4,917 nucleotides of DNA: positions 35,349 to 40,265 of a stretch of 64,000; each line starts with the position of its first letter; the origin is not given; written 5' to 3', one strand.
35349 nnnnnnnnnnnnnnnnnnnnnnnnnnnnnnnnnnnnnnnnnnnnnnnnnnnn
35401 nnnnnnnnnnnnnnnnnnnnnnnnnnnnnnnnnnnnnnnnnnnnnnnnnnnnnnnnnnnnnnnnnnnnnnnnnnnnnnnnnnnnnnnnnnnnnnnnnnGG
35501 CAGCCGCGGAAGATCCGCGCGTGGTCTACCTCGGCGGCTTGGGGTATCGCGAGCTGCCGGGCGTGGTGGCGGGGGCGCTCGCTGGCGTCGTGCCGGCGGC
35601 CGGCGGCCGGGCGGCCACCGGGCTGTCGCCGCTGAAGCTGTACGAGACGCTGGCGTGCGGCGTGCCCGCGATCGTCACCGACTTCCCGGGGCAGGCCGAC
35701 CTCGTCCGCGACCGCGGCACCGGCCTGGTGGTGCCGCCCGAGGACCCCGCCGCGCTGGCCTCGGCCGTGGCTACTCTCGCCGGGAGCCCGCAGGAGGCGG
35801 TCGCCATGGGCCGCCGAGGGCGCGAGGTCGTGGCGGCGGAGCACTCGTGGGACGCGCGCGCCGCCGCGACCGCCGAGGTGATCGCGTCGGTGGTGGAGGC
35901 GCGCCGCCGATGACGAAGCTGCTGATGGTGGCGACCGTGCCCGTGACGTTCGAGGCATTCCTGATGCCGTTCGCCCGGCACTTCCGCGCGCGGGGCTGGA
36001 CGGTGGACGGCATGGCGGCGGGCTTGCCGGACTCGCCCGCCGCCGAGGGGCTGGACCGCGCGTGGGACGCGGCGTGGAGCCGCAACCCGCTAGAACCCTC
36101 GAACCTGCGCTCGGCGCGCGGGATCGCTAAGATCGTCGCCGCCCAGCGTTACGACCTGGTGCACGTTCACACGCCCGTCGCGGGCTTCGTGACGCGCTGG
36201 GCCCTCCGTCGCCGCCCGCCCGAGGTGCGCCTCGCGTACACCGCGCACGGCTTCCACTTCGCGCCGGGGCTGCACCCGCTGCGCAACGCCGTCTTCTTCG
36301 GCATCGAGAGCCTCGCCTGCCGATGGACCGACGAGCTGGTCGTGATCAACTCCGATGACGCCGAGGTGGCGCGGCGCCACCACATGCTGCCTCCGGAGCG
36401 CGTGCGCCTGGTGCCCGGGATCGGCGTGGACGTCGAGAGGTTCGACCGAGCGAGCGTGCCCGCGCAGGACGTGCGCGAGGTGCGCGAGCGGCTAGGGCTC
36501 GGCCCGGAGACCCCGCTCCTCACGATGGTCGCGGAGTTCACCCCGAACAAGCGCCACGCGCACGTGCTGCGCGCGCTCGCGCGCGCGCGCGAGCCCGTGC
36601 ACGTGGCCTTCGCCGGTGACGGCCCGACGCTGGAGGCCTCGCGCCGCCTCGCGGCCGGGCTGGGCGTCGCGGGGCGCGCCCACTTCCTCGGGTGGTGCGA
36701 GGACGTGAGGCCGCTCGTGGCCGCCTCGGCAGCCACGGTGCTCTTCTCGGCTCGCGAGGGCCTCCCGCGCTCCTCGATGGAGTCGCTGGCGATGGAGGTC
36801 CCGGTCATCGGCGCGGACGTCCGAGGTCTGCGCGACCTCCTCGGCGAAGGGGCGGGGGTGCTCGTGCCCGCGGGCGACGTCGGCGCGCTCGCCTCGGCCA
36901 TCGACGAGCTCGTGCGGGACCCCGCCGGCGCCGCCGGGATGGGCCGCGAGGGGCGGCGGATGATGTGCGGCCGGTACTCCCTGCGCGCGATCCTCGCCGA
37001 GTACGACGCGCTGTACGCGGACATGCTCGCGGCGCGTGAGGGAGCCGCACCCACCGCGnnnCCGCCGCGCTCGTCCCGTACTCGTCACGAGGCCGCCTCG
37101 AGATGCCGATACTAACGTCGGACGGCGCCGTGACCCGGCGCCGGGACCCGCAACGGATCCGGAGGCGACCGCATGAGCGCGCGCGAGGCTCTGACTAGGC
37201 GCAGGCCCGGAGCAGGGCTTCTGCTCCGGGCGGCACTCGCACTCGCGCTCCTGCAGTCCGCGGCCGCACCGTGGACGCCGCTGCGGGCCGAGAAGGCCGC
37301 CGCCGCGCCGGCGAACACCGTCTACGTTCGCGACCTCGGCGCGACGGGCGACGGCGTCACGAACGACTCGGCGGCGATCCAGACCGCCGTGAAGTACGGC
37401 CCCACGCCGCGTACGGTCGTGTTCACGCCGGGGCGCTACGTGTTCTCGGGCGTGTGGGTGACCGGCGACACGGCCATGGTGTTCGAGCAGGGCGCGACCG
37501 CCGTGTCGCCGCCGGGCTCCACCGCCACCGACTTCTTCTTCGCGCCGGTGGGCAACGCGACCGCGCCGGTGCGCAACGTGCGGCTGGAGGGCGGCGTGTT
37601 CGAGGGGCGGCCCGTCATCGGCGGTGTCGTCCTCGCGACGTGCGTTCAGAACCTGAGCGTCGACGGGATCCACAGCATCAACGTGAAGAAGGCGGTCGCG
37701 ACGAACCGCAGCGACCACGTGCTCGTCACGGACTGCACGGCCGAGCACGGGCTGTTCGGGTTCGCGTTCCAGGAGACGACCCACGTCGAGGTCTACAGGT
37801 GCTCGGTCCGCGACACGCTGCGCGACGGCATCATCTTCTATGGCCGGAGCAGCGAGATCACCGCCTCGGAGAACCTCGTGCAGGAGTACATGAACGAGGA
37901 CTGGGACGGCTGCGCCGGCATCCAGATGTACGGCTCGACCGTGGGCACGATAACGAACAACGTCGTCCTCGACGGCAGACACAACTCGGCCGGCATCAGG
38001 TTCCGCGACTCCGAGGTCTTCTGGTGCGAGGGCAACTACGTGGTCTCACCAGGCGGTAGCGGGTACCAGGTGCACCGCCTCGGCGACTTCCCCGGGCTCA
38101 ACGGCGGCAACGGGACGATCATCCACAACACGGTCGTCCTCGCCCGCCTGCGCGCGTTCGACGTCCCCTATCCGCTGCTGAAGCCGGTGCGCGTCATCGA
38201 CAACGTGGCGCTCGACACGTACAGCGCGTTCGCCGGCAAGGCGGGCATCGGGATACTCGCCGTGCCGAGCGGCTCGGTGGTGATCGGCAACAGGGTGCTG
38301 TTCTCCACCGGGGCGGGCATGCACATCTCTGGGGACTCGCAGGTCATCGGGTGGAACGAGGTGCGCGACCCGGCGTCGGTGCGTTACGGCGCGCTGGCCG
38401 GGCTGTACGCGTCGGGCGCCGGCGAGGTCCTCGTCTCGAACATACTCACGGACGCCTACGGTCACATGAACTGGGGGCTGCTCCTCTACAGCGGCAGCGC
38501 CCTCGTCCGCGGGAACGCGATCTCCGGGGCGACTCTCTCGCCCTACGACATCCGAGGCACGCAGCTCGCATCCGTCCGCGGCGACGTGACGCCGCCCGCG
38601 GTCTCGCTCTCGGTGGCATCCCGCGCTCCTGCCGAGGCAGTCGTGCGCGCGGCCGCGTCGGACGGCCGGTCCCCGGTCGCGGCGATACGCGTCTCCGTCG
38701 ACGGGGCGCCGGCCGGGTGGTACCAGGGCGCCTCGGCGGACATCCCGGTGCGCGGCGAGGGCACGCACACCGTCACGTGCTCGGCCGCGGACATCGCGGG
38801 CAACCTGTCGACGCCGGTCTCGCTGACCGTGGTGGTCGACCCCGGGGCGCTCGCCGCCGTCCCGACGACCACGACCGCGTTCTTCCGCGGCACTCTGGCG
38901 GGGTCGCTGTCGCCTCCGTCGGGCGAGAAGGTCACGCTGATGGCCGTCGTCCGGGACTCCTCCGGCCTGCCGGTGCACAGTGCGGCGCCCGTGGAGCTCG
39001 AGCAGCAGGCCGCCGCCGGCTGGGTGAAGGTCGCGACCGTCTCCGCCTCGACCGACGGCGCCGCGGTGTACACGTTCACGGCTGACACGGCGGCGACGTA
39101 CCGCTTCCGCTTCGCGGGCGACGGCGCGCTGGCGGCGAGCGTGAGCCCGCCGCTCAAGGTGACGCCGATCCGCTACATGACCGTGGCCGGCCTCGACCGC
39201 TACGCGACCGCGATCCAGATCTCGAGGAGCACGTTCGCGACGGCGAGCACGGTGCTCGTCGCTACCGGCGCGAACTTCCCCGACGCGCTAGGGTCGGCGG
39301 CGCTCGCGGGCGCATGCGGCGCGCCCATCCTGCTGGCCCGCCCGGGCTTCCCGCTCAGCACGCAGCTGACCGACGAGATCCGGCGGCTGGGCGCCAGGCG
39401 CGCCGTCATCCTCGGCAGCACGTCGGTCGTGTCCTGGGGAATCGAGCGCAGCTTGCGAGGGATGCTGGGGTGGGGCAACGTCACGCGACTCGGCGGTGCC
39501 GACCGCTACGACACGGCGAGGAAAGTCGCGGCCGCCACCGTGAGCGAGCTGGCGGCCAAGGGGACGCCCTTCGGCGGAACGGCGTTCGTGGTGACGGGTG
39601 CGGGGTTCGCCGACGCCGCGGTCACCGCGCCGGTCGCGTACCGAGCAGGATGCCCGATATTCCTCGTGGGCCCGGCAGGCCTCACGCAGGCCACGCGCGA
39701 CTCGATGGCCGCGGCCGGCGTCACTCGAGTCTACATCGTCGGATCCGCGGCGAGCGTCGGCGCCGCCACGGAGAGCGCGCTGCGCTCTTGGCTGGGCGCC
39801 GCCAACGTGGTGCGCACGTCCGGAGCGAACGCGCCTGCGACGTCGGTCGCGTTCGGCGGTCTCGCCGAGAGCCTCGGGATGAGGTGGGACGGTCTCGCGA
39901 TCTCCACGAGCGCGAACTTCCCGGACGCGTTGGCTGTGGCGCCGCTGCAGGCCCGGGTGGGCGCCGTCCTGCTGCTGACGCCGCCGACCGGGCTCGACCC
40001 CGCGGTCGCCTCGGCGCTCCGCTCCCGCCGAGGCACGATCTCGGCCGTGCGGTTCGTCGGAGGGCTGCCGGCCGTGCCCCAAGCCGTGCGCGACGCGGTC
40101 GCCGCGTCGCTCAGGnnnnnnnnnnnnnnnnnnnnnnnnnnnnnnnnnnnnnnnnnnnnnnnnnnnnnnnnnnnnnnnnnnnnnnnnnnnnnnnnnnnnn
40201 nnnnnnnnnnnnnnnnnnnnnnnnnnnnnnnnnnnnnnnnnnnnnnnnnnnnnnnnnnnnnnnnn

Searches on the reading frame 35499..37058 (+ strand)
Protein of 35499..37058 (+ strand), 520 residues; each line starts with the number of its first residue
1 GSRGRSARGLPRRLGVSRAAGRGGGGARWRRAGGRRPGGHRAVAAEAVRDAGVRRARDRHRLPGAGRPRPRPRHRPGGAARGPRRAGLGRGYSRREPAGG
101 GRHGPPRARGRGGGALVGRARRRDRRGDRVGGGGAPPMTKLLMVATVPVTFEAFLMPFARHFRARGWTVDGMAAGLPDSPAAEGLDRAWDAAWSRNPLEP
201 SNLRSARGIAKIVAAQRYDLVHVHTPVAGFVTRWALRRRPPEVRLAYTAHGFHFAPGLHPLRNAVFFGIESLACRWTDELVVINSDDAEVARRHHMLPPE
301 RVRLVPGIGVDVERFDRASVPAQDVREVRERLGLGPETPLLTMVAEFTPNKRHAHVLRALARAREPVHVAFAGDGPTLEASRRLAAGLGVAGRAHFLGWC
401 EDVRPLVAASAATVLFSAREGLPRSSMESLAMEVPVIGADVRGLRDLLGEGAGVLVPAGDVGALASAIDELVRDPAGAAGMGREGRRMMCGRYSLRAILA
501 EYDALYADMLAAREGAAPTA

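Call 9: search_protein_families(library=pfam, proteins=[window:35499-37058:+], max_evalue=0.001)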
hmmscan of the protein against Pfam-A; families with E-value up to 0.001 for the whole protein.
window:35499-37058:+ (520 aa): 6 families
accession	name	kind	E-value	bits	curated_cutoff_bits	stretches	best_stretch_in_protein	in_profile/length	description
PF00534.26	Glycos_transf_1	-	1.5e-24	86.9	26.4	1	326-487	3-171/172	Glycosyl transferases group 1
PF13692.12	Glyco_trans_1_4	-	8.1e-24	84.9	27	1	339-474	2-142/142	Glycosyl transferases group 1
PF13439.12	Glyco_transf_4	-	2e-17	64.2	28.5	1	158-314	11-170/170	Glycosyltransferase Family 4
PF13579.12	Glyco_trans_4_4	-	1e-13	52.4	29.7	1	156-306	8-156/158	Glycosyl transferase 4-like domain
PF13477.12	Glyco_trans_4_2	-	6.2e-08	33.4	23.4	1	147-278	5-133/139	Glycosyl transferase 4-like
PF13524.12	Glyco_trans_1_2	-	7.1e-05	23.2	25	1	368-501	16-141/144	Glycosyl transferase-like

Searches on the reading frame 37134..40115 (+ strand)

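Call 9: search_protein_families(library=pfam, proteins=[window:37134-40115:+], max_evalue=0.001)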
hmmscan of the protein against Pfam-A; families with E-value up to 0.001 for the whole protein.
window:37134-40115:+ (994 aa): 4 families
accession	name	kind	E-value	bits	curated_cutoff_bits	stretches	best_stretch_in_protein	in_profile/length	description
PF04122.17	CW_binding_2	-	5.6e-35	120.2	24.9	3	684-770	2-72/73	Cell wall binding domain 2 (CWB2)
PF13229.12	Beta_helix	-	8.1e-11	42.2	25.9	1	174-313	11-144/158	Right handed beta helix region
PF12708.12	Pect-lyase_RHGA_epim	-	1e-10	42.3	27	1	65-112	4-61/213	Rhamnogalacturonase A/epimerase, pectate lyase-like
PF05048.19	NosD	-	1.4e-10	41.5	23.6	1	171-312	24-154/212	Periplasmic copper-binding protein (NosD)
